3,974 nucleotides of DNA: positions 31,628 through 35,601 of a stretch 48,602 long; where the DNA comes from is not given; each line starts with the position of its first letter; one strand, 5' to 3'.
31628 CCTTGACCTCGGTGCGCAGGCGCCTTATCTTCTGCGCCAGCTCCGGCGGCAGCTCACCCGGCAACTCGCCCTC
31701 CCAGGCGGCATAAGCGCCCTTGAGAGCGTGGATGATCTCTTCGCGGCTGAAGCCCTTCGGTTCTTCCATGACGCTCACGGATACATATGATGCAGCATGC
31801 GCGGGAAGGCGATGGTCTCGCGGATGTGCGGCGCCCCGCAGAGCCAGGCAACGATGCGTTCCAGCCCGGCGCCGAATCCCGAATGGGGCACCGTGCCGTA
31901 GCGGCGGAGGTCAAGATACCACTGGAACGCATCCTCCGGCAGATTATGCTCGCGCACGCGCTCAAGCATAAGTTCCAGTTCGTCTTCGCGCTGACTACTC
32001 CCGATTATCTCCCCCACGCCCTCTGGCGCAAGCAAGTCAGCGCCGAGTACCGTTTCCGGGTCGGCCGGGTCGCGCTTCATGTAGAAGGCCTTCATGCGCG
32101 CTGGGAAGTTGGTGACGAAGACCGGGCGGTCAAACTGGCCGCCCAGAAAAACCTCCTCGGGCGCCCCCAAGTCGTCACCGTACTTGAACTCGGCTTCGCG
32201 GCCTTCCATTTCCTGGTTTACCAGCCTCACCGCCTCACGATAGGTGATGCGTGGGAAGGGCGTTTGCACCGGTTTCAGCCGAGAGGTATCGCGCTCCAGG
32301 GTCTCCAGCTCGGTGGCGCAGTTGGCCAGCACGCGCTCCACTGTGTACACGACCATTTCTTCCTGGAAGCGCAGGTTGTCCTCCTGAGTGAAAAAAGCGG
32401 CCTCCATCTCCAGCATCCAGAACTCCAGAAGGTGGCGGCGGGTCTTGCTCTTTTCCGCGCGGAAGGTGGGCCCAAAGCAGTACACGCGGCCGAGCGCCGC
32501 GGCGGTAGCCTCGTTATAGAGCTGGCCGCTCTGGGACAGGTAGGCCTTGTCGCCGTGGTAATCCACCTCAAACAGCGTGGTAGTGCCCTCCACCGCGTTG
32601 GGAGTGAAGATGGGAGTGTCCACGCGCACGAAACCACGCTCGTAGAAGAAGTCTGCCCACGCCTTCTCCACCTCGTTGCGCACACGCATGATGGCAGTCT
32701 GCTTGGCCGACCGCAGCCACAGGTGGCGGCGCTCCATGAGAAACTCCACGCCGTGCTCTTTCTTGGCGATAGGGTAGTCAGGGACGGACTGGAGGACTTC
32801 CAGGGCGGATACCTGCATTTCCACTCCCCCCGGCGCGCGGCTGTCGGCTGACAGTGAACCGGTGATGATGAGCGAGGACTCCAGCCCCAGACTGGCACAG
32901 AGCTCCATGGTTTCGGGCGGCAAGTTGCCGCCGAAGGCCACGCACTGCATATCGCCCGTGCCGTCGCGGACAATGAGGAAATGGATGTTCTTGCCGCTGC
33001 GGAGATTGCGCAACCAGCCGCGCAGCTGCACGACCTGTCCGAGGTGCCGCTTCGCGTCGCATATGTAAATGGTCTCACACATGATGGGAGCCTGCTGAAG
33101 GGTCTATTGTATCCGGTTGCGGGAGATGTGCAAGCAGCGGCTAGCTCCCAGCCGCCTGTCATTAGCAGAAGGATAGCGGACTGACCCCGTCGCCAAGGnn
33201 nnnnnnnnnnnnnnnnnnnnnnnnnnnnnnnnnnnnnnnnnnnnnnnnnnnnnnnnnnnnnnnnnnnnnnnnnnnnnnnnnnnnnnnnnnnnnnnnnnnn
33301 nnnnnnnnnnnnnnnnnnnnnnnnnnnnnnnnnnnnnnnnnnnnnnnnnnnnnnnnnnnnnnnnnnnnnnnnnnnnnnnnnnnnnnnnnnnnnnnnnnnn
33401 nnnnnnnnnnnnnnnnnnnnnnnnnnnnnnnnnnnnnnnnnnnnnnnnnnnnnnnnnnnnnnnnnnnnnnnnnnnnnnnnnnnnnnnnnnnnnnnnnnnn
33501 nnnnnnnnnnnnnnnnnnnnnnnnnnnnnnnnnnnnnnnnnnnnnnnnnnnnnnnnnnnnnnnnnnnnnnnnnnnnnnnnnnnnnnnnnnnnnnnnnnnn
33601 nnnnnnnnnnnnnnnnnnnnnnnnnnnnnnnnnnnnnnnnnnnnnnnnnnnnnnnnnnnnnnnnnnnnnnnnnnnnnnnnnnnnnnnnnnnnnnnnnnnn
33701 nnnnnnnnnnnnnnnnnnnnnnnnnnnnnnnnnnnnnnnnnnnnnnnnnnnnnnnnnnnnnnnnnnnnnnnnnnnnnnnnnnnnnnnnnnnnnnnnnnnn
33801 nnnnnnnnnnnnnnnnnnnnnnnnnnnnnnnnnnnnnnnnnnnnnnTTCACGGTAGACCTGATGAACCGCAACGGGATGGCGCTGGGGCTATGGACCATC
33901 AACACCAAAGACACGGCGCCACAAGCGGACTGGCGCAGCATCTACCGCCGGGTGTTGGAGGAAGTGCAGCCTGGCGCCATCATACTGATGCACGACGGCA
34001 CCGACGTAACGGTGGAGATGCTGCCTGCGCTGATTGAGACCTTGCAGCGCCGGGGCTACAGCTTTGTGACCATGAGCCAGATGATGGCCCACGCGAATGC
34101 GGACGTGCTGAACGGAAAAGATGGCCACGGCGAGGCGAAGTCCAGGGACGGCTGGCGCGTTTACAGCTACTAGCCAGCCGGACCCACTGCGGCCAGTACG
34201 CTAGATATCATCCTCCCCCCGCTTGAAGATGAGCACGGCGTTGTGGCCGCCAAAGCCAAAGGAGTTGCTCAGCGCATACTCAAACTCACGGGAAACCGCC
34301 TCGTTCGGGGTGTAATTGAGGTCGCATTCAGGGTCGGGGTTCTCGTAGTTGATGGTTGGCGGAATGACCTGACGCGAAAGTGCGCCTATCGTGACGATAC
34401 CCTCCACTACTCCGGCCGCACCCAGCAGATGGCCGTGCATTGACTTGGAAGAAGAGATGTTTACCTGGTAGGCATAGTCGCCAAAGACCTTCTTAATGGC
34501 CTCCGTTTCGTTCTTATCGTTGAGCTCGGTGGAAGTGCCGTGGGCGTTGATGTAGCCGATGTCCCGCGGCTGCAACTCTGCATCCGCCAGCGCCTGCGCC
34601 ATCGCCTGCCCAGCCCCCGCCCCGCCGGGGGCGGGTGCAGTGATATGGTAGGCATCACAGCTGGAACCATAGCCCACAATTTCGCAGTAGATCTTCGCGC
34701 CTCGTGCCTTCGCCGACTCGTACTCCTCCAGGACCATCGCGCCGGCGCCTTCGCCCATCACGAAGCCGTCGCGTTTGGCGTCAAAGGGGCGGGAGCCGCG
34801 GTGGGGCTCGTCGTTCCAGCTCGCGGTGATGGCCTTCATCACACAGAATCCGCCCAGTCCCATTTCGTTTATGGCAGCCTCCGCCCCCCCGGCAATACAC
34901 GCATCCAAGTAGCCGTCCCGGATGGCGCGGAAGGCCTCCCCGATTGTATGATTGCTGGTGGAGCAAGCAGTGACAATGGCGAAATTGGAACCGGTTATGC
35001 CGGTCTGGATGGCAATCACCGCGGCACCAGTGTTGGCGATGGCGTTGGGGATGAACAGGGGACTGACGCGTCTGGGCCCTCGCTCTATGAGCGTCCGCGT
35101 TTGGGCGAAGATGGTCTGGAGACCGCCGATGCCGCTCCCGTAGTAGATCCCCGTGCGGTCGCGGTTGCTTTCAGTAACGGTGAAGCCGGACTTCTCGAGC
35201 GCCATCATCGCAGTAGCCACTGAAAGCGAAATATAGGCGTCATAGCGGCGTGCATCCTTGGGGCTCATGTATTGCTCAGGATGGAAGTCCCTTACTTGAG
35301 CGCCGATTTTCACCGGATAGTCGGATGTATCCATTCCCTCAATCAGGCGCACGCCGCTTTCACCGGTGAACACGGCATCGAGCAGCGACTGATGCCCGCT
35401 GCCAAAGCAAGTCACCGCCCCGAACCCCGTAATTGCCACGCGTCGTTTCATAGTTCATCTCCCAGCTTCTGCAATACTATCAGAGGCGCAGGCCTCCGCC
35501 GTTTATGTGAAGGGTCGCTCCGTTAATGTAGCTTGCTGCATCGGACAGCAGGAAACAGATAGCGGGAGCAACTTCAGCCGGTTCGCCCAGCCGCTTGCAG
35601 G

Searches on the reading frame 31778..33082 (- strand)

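Call 69: search_protein_families(library=pfam, proteins=[window:31778-33082:-], max_evalue=0.0001)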
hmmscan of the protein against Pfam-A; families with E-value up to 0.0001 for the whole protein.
window:31778-33082:- (435 aa): 2 families
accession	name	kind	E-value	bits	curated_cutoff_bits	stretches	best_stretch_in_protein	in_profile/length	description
PF00152.25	tRNA-synt_2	-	2.9e-73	247.1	25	1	113-429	3-307/308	tRNA synthetases class II (D, K and N)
PF01336.31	tRNA_anti-codon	-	9e-14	51.6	27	1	18-97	1-75/75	OB-fold nucleic acid binding domain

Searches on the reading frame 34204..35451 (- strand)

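Call 69: search_protein_families(library=pfam, proteins=[window:34204-35451:-], max_evalue=0.0001)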
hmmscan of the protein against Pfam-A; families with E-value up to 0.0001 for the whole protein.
window:34204-35451:- (416 aa): 2 families
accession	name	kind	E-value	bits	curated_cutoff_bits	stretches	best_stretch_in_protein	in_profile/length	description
PF00109.32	ketoacyl-synt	-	5e-50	170.9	20.8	1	3-247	2-252/252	Beta-ketoacyl synthase, N-terminal domain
PF02801.28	Ketoacyl-synt_C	-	3.1e-40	137.3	20.8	1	255-370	1-119/119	Beta-ketoacyl synthase, C-terminal domain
